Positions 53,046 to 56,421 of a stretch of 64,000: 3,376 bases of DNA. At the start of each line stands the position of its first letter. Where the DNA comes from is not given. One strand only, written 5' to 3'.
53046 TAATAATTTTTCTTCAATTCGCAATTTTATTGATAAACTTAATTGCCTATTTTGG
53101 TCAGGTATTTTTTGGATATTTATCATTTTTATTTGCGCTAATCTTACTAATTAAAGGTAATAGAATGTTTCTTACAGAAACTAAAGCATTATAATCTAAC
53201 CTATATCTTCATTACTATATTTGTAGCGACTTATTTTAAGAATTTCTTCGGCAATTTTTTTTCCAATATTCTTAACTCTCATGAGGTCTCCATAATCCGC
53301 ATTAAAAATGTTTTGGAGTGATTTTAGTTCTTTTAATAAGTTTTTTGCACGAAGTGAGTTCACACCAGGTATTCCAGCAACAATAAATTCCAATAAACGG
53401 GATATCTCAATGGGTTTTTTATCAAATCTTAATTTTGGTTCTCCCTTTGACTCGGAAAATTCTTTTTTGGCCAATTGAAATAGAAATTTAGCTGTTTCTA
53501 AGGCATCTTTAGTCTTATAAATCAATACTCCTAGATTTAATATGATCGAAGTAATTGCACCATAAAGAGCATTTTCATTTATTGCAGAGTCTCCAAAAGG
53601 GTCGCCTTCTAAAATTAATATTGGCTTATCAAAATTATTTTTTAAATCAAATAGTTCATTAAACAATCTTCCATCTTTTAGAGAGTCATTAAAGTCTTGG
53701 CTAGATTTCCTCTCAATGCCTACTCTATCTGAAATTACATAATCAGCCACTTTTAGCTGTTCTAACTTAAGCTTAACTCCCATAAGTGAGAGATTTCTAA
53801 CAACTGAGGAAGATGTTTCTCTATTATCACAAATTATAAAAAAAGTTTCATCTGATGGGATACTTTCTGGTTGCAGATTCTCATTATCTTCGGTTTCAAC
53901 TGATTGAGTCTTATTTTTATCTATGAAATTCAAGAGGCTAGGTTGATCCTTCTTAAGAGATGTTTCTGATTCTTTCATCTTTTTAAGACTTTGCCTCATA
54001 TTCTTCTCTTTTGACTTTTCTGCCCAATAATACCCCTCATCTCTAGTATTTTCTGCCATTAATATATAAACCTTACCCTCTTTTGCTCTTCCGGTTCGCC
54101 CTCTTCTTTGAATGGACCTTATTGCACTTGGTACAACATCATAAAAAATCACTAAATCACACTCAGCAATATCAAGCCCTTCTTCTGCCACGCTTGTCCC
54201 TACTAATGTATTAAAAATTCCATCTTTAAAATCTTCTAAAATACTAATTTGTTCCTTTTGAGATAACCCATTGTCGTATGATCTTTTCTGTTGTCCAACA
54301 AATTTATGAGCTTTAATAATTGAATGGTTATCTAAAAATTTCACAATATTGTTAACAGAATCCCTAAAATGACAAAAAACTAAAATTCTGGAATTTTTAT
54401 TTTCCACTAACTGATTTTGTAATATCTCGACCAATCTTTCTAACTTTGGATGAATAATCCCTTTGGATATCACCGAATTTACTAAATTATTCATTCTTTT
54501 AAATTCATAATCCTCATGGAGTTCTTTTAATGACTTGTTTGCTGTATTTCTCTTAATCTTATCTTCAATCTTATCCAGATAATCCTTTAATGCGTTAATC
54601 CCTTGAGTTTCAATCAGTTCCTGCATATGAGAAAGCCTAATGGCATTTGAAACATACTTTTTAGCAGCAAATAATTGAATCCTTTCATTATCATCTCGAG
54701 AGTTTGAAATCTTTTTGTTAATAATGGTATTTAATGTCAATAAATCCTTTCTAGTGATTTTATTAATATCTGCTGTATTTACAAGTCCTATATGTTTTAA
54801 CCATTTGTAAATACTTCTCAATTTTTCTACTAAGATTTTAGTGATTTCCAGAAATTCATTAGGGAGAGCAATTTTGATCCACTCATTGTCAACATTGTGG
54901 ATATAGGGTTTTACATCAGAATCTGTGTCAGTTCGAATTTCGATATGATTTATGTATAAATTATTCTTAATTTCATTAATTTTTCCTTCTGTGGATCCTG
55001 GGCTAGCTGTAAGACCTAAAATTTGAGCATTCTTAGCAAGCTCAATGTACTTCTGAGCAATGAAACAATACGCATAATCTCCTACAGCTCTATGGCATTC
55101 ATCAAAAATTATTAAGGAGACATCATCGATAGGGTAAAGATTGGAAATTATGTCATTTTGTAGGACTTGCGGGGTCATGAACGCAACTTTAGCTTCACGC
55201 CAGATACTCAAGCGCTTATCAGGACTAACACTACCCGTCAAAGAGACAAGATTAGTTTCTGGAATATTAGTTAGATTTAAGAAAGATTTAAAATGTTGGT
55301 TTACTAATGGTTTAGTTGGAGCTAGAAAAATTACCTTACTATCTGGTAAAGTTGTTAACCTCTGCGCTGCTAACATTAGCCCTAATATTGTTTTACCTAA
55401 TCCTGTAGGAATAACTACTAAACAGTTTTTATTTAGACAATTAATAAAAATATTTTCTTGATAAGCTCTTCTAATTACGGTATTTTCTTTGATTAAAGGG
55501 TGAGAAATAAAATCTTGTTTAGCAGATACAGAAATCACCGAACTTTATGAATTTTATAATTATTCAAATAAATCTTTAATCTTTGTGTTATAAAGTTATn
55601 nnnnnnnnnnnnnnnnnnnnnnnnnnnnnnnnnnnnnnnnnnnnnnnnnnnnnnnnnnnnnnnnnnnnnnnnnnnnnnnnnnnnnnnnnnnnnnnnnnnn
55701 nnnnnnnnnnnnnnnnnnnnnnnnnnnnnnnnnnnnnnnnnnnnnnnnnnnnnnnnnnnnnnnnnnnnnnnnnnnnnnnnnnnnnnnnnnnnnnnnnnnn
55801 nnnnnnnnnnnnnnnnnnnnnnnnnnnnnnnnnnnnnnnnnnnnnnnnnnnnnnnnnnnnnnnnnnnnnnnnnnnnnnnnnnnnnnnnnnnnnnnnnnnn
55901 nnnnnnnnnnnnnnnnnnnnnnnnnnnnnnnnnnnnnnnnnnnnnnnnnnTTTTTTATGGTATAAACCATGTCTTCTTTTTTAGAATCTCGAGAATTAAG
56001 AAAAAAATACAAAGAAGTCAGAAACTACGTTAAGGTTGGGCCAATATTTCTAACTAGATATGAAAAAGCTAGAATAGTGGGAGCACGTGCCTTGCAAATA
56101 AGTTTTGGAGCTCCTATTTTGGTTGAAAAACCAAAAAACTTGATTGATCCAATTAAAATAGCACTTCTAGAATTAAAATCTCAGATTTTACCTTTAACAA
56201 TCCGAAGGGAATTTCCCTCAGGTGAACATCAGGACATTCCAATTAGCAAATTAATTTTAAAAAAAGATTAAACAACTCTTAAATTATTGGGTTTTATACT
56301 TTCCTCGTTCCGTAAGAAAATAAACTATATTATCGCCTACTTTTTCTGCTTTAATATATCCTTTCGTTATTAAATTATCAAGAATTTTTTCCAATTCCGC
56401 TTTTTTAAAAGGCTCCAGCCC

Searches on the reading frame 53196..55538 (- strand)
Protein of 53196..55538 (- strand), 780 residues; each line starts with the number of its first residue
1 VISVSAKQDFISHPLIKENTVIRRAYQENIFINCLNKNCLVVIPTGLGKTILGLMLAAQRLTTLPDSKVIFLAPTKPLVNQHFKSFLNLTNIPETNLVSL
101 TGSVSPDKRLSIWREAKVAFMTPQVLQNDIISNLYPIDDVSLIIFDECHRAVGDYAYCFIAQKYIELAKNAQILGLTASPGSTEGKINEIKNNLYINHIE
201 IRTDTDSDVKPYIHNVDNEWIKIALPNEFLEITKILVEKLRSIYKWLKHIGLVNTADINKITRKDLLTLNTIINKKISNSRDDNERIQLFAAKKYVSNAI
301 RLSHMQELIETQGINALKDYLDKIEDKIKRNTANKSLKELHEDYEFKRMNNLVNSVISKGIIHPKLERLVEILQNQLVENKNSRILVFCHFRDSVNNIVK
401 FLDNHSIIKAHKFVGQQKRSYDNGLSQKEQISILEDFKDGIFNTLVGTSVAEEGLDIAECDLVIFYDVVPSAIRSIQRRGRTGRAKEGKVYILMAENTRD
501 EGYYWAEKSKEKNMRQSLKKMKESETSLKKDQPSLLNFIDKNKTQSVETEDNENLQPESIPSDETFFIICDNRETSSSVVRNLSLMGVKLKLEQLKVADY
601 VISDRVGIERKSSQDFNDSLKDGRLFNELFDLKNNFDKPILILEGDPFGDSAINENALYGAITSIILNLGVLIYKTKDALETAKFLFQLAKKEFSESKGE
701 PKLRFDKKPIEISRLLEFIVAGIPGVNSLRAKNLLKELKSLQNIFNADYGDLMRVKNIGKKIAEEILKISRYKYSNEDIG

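Call 12: find_homologous_proteins(query=window:53196-55538:-, max_evalue=1e-30)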
Query window:53196-55538:- (780 aa): 7925 proteins with E <= 1e-30 among 8000 candidates; the best 120 are listed.
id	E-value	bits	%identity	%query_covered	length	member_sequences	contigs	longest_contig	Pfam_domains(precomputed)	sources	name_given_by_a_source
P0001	0.0e+0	1571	91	100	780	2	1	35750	PF12826.14,PF00270.36,PF14520.13,PF21210.4,PF02732.22,PF18766.8,PF00271.38,PF04851.22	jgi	-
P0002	0.0e+0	1499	87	100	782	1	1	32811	PF12826.14,PF00270.36,PF14520.13,PF21210.4,PF02732.22,PF00271.38,PF04851.22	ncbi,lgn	ncbi:MAG: DEAD/DEAH box helicase [Promethearchaeota archaeon]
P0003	0.0e+0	1492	87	100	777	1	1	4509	PF12826.14,PF00270.36,PF14520.13,PF21210.4,PF02732.22,PF18766.8,PF00271.38,PF04851.22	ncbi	ncbi:MAG: DEAD/DEAH box helicase [Candidatus Thorarchaeota archaeon]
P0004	0.0e+0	1371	79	99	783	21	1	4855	PF12826.14,PF00270.36,PF14520.13,PF21210.4,PF02732.22,PF18766.8,PF00271.38,PF04851.22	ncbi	-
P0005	0.0e+0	1228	71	99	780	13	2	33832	PF12826.14,PF00270.36,PF14520.13,PF21210.4,PF02732.22,PF18766.8,PF00271.38,PF04851.22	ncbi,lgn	-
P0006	0.0e+0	1217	72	100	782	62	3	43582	PF12826.14,PF00270.36,PF14520.13,PF21210.4,PF02732.22,PF18766.8,PF00271.38,PF04851.22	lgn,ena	-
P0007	0.0e+0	1217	71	99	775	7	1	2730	PF12826.14,PF00270.36,PF14520.13,PF21210.4,PF02732.22,PF18766.8,PF00271.38,PF04851.22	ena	-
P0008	0.0e+0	1217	73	99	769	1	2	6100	PF12826.14,PF00270.36,PF14520.13,PF21210.4,PF02732.22,PF00271.38,PF04851.22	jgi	-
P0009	0.0e+0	1214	71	99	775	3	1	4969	PF12826.14,PF00270.36,PF14520.13,PF21210.4,PF02732.22,PF18766.8,PF00271.38,PF04851.22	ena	-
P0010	0.0e+0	1213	71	99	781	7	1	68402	PF12826.14,PF00270.36,PF14520.13,PF21210.4,PF02732.22,PF00271.38,PF04851.22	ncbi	-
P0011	0.0e+0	1209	71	100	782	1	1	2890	PF12826.14,PF00270.36,PF14520.13,PF21210.4,PF02732.22,PF00271.38,PF04851.22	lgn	-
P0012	0.0e+0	1208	71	99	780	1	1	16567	PF12826.14,PF00270.36,PF14520.13,PF21210.4,PF02732.22,PF18766.8,PF00271.38,PF04851.22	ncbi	-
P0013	0.0e+0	1206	69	99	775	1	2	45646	PF12826.14,PF00270.36,PF14520.13,PF21210.4,PF02732.22,PF18766.8,PF00271.38,PF04851.22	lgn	-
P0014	0.0e+0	1205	70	100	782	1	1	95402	PF12826.14,PF00270.36,PF14520.13,PF21210.4,PF02732.22,PF00271.38,PF04851.22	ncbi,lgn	-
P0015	0.0e+0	1204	70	99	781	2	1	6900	PF12826.14,PF00270.36,PF14520.13,PF21210.4,PF02732.22,PF18766.8,PF00271.38,PF04851.22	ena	-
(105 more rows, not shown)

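Call 14: find_encoding_contigs(protein=P0001, flank=2500, max_places=3)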
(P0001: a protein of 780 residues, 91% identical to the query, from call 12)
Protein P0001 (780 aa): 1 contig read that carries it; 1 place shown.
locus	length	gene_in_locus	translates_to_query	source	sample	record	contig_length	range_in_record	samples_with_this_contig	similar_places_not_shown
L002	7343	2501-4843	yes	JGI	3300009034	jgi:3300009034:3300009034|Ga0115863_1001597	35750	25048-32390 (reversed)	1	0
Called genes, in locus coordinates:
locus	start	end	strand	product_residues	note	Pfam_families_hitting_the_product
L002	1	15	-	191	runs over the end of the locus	PF13302:Acetyltransf_3, PF13420:Acetyltransf_4, PF00583:Acetyltransf_1, PF13508:Acetyltransf_7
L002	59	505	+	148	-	-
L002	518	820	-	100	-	PF01192:RNA_pol_Rpb6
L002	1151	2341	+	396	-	-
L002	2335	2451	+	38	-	-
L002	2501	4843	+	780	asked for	PF00270:DEAD, PF04851:ResIII, PF18766:SWI2_SNF2 (weak), PF21210:RNA_helicase_helical, PF00271:Helicase_C, PF02732:ERCC4, PF12826:HHH_2 (weak), PF14520:HHH_5 (weak)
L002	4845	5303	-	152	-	-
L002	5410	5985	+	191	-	-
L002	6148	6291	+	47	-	PF00071:Ras, PF08477:Roc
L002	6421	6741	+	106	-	PF00071:Ras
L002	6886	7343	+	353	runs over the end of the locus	PF01073:3Beta_HSD, PF01370:Epimerase, PF02719:Polysacc_synt_2 (faint), PF04321:RmlD_sub_bind, PF07993:NAD_binding_4, PF16363:GDP_Man_Dehyd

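Call 15: find_encoding_contigs(protein=P0002, flank=2500, max_places=3)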
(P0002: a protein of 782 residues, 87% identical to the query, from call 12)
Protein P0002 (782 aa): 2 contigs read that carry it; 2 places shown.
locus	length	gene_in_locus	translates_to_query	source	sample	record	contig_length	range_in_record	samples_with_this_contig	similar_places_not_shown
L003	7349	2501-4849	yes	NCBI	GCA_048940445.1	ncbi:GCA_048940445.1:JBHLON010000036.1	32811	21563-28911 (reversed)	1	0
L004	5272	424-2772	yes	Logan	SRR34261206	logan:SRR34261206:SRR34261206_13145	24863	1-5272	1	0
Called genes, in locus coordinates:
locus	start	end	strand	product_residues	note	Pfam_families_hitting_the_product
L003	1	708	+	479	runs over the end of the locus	-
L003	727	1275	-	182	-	PF13302:Acetyltransf_3, PF13420:Acetyltransf_4, PF00583:Acetyltransf_1, PF13508:Acetyltransf_7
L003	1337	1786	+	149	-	-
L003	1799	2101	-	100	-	PF01192:RNA_pol_Rpb6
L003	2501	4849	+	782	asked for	PF00270:DEAD, PF04851:ResIII, PF21210:RNA_helicase_helical, PF00271:Helicase_C, PF02732:ERCC4, PF12826:HHH_2, PF14520:HHH_5 (weak)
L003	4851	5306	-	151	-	-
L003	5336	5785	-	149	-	-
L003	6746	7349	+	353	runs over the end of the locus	PF01073:3Beta_HSD, PF01370:Epimerase, PF02719:Polysacc_synt_2 (faint), PF04321:RmlD_sub_bind, PF07993:NAD_binding_4, PF16363:GDP_Man_Dehyd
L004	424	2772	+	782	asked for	PF00270:DEAD, PF04851:ResIII, PF21210:RNA_helicase_helical, PF00271:Helicase_C, PF02732:ERCC4, PF12826:HHH_2, PF14520:HHH_5 (weak)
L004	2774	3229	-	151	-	-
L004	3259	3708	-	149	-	-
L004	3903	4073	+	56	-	PF00071:Ras, PF08477:Roc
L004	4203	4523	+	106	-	PF00071:Ras, PF24460:DUF7575 (faint)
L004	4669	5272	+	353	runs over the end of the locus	PF01073:3Beta_HSD, PF01370:Epimerase, PF02719:Polysacc_synt_2 (faint), PF04321:RmlD_sub_bind, PF07993:NAD_binding_4, PF16363:GDP_Man_Dehyd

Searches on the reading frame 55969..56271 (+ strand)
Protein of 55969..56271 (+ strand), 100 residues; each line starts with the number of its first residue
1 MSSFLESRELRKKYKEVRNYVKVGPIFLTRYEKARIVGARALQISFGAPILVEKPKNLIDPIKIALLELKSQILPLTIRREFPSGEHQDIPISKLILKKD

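Call 7: find_encoding_contigs(protein=window:55969-56271:+, flank=3000, max_places=10)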
Protein window:55969-56271:+ (100 aa): 2 contigs read that carry it; 1 place shown.
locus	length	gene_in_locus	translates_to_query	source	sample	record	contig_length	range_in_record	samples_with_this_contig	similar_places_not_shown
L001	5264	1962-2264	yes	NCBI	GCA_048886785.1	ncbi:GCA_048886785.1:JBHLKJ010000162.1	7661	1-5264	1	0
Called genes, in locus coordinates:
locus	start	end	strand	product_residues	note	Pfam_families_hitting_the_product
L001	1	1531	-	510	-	PF00270:DEAD, PF04851:ResIII, PF18766:SWI2_SNF2 (weak), PF21210:RNA_helicase_helical, PF00271:Helicase_C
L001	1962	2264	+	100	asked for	PF01192:RNA_pol_Rpb6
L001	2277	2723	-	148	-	-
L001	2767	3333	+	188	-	PF13302:Acetyltransf_3, PF13420:Acetyltransf_4, PF00583:Acetyltransf_1, PF13508:Acetyltransf_7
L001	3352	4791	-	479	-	-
